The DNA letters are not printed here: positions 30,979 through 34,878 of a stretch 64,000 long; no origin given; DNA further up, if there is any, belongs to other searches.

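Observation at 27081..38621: tRNA-bracketed cell-surface locus: LysM protein, 2,725-aa secreted giant, pilin-signal partner and mini membrane protein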

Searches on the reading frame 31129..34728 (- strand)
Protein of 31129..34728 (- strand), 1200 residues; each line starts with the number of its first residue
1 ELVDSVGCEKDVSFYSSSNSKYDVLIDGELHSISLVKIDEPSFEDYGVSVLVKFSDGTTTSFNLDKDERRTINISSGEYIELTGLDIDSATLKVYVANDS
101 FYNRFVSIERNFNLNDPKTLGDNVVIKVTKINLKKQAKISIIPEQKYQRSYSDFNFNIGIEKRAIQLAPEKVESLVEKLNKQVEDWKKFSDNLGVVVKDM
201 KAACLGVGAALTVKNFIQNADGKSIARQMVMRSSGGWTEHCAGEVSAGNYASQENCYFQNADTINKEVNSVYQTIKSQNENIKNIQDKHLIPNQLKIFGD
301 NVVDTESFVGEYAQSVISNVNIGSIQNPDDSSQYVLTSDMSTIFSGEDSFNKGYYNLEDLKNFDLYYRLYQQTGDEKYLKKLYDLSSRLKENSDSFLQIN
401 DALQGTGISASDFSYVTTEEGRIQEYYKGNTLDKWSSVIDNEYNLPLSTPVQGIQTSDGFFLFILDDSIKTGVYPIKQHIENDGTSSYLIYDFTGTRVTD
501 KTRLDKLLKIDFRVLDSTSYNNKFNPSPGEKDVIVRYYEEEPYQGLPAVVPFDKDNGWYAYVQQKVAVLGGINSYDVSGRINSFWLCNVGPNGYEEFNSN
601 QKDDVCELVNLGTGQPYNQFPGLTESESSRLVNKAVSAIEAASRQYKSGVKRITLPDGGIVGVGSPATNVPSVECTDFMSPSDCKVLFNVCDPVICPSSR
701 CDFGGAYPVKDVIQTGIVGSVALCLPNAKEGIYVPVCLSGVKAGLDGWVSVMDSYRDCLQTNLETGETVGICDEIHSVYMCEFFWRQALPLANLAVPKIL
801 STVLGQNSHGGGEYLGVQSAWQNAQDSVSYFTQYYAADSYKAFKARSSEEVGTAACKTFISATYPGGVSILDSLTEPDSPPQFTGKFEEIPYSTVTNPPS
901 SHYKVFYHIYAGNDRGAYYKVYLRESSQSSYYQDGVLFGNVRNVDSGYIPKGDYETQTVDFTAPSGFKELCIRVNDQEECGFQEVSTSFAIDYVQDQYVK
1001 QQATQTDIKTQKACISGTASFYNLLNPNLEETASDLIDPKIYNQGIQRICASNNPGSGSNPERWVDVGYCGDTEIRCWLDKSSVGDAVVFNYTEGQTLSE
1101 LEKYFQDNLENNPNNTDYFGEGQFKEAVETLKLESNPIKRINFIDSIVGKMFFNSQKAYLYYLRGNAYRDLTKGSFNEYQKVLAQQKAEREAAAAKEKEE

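Call 51: predict_structure(alignment_id=A3)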
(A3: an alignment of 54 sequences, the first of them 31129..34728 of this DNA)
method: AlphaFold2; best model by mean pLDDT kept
length: 1200 residues; sequences in the alignment: 54
mean_pLDDT: 71.9   pTM: 0.43
mean pLDDT of the five models: 71.9, 71.3, 69.5, 68.0, 67.8
residues with pLDDT >= 90: 110; 70-90: 686; 50-70: 206; < 50: 198
segments of 3 or more residues with pLDDT < 50: 1-31, 33-38, 101-104, 136-167, 295-299, 566-571, 705-707, 795-807, 836-855, 859-877, 928-938, 1017-1045, 1089-1098
pLDDT, mean of each block of 10 residues (from residue 1): 28 33 44 49 83 84 86 79 88 75 62 87 83 57 28 26 45 77 81 80 77 73 81 81 83 85 90 89 87 53 81 89 86 86 79 79 91 87 86 73 69 71 78 81 82 84 86 83 85 85 85 80 83 82 80 92 57 64 88 75 78 69 81 91 83 85 71 73 87 79 57 75 76 82 81 76 63 66 67 47 44 60 62 52 41 45 32 42 84 63 86 76 68 41 83 79 82 85 70 52 59 57 39 36 57 79 79 80 55 44 62 68 87 91 90 82 91 85 83 66
secondary structure, 60 per line:
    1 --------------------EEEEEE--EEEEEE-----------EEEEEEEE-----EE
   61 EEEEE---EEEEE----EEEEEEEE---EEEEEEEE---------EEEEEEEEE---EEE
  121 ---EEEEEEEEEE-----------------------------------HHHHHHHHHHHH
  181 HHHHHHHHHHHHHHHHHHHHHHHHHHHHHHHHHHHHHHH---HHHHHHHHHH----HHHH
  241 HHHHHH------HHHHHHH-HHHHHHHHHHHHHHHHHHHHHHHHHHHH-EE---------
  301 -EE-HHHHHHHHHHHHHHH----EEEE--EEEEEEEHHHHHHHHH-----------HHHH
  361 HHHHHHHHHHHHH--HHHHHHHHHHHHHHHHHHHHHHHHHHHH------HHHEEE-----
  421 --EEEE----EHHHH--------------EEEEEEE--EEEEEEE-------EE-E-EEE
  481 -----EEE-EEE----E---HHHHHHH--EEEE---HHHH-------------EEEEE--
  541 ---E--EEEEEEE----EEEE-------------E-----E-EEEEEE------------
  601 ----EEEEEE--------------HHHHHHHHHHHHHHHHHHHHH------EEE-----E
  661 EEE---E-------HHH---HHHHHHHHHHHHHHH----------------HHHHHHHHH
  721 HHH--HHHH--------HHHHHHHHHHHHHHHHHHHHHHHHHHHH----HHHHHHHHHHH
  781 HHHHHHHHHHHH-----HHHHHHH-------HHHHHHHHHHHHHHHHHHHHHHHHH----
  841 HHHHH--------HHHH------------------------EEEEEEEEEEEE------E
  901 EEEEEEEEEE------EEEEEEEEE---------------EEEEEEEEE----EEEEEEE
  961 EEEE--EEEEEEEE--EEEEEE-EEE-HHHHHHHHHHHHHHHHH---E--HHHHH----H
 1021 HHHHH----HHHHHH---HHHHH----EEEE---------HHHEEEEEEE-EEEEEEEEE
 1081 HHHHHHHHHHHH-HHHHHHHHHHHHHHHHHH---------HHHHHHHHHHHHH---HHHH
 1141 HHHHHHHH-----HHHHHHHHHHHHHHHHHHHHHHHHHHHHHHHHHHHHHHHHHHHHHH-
elements in order (helices of 4 or more, strands of 3 or more residues): E21-26 E29-34 E46-53 E59-65 E69-73 E78-85 E89-96 E106-114 E118-120 E124-133 H169-219 H223-232 H237-246 H253-259 H261-288 H305-319 E324-327 E330-336 H337-345 H357-373 H376-403 E413-415 E423-426 H432-435 E450-456 E459-465 E478-480 E486-488 E490-492 H501-507 E510-513 H517-520 E534-538 E547-553 E558-561 E583-588 E605-610 H625-645 E652-654 E660-663 H681-695 H712-723 H726-729 H738-765 H770-792 H798-804 H812-836 H841-845 H854-857 E882-893 E900-910 E917-925 E941-949 E954-964 E967-974 E977-982 E984-986 H988-1004 H1011-1015 H1020-1025 H1030-1035 H1039-1043 E1048-1051 E1064-1070 E1072-1080 H1081-1092 H1094-1111 H1121-1133 H1137-1148 H1154-1199

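Call 54: fold_search(model_id=the predicted structure, library=pdb)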
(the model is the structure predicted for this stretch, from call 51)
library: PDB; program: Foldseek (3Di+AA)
matches with E <= 10: 799; with E <= 0.001: 0
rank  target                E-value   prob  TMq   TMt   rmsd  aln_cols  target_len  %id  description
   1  4ae0                  1.2e-02  0.18  0.07  0.13  21.5       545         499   10  Crystal structure of diphtheria toxin mutant CRM197 (released 2012-03-28)
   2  1tza_A                1.7e-02  1.00  0.06  0.41   7.5       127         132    9  X-ray structure of Northeast Structural Genomics Consortium target SoR45 (released 2004-07-27)
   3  1tza_B                2.2e-02  0.99  0.07  0.41   8.3       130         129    9  X-ray structure of Northeast Structural Genomics Consortium target SoR45 (released 2004-07-27)
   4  1xvs_A                3.4e-02  0.95  0.07  0.37   7.8       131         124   10  Crystal structure of apaG Protein from Vibrio cholerae (released 2004-12-14)
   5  8g0f_A                4.2e-02  0.12  0.07  0.12  21.7       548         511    9  Crystal structure of diphtheria toxin H223Q/H257Q double mutant (pH 5.5) (released 2023-07-05)
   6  8g0f_B                4.4e-02  0.13  0.07  0.13  21.6       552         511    9  Crystal structure of diphtheria toxin H223Q/H257Q double mutant (pH 5.5) (released 2023-07-05)
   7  4ae1_A                4.8e-02  0.12  0.07  0.13  21.4       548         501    8  Crystal structure of diphtheria toxin mutant CRM197 in complex with nicotinamide (released 2012-03-28)
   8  7k7e_A                4.8e-02  0.12  0.07  0.13  22.0       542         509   10  Crystal structure of diphtheria toxin from crystals obtained at pH 7.0 (released 2020-11-18)
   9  7akk_A                5.1e-02  0.20  0.06  0.08  33.5       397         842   10  Structure of a complement factor-receptor complex (released 2022-04-13)
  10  7o4w                  5.9e-02  0.11  0.07  0.13  21.4       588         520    9  Crystal structure of diphtheria toxin mutant CRM197 with a disulphide bond replaced by a Cys-Acetone-Cys bridge (released 2022-04-06)
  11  8va3_A                6.1e-02  0.82  0.06  0.09  10.1       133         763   10  Crystal structure of CapGH3b enzyme retrieved from capybara gut metagenome (released 2024-10-23)
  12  1xq4_B                6.5e-02  0.85  0.06  0.37   8.1       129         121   12  Crystal Structure of the Putative ApaA Protein from Bordetella pertussis, Northeast Structural Genomics Target BeR40 (released 2004-11-09)
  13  7k7d_A                6.5e-02  0.09  0.06  0.12  22.2       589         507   10  Crystal structure of diphtheria toxin from crystals obtained at pH 6.0 (released 2020-11-18)
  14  1xq4_A                6.8e-02  0.85  0.06  0.36   8.1       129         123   12  Crystal Structure of the Putative ApaA Protein from Bordetella pertussis, Northeast Structural Genomics Target BeR40 (released 2004-11-09)
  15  1tox_B                7.1e-02  0.16  0.06  0.12  20.8       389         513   10  DIPHTHERIA TOXIN DIMER COMPLEXED WITH NAD (released 1996-06-10)
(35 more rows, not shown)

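Call 65: fold_search(model_id=the predicted structure, library=viral)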
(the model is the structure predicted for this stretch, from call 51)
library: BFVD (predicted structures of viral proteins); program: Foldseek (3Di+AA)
matches with E <= 10: 566; with E <= 0.001: 0
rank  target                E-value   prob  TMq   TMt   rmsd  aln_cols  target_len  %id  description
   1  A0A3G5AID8            2.9e-03  0.14  0.07  0.09  24.9       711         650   11  Uncharacterized protein [Sylvanvirus sp.]
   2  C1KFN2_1              3.2e-03  0.09  0.05  0.05  60.2       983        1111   10  Putative tail fibre protein [Lactobacillus phage Lb338-1]
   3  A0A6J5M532            3.5e-02  0.91  0.06  0.27  31.3       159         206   12  Uncharacterized protein [uncultured Caudovirales phage]
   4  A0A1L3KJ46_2          3.8e-02  0.12  0.04  0.04  34.4       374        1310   11  (no name in the UniProt tables at hand)
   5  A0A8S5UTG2            4.0e-02  0.72  0.05  0.25   9.6       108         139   18  Uncharacterized protein [Myoviridae sp. ctYA416]
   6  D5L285                4.7e-02  0.30  0.05  0.14  43.9       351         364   10  Uncharacterized protein [uncultured virus]
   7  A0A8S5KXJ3            6.9e-02  0.03  0.05  0.07  31.6       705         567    9  Maturation protein [ssRNA phage AVE015]
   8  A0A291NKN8            1.0e-01  0.06  0.05  0.05  57.8       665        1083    8  Tail fiber protein [Salmonella phage SP01]
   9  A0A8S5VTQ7            1.1e-01  0.28  0.05  0.05  26.6       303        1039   10  Uncharacterized protein [Ackermannviridae sp.]
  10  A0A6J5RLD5            1.1e-01  0.20  0.04  0.17  17.4       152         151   10  Uncharacterized protein [uncultured Caudovirales phage]
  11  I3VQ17                1.2e-01  0.35  0.06  0.15  18.3       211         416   12  B39.2 [miniopterid betaherpesvirus 1]
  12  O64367                1.2e-01  0.10  0.03  0.12  26.1       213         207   13  Gp59 [Escherichia phage N15]
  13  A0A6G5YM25            1.3e-01  0.07  0.04  0.05  41.0       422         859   11  (no name in the UniProt tables at hand)
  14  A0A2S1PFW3            1.4e-01  0.08  0.04  0.06  38.7       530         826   10  Tail fiber protein [Pseudomonas phage 98PfluR60PP]
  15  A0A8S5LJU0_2          1.4e-01  0.08  0.04  0.05  38.9       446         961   10  Chromosome segregation ATPase [Siphoviridae sp. ct3o911]
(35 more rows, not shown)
